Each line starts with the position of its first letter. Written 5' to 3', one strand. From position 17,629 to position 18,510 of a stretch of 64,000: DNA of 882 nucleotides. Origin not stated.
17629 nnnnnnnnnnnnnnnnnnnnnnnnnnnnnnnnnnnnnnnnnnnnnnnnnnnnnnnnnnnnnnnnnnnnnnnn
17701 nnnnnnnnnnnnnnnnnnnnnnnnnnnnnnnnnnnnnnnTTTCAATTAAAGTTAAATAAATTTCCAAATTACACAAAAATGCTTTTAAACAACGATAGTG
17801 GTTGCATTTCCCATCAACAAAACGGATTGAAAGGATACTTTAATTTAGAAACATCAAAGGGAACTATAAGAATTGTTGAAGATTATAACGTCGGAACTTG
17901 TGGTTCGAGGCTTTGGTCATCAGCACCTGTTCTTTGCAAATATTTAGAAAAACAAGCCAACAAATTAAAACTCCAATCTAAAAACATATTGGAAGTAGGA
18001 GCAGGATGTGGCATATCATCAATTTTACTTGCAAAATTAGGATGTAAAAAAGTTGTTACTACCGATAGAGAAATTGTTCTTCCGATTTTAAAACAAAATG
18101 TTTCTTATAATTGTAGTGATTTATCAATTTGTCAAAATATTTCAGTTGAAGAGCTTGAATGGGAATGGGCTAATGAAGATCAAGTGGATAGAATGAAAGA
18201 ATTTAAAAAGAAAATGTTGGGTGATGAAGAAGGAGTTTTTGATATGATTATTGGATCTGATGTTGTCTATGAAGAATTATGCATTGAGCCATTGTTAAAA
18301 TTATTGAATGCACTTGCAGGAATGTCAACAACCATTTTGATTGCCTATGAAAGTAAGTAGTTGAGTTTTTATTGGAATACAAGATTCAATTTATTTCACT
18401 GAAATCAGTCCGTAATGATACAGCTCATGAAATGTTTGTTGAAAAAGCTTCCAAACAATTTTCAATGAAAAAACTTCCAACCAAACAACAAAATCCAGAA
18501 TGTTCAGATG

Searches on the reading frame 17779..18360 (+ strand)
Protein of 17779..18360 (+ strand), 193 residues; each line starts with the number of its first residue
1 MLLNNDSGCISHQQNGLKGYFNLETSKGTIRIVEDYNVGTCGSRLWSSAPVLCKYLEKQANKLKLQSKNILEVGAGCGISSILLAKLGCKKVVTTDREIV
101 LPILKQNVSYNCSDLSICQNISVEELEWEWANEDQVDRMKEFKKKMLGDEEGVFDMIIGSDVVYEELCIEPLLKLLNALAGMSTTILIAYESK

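Call 39: search_protein_families(library=pfam, proteins=[window:17779-18360:+], max_evalue=0.001)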
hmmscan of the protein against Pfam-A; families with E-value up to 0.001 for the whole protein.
window:17779-18360:+ (193 aa): 3 families
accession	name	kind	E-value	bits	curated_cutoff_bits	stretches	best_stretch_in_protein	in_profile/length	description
PF10294.15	Methyltransf_16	-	2.4e-28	99.5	21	1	29-192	6-159/174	Lysine methyltransferase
PF06325.19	PrmA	-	4.3e-05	23.6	22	1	62-121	157-213/296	Ribosomal protein L11 methyltransferase (PrmA)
PF13489.12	Methyltransf_23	-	0.00018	21.7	27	1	52-164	9-92/164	Methyltransferase domain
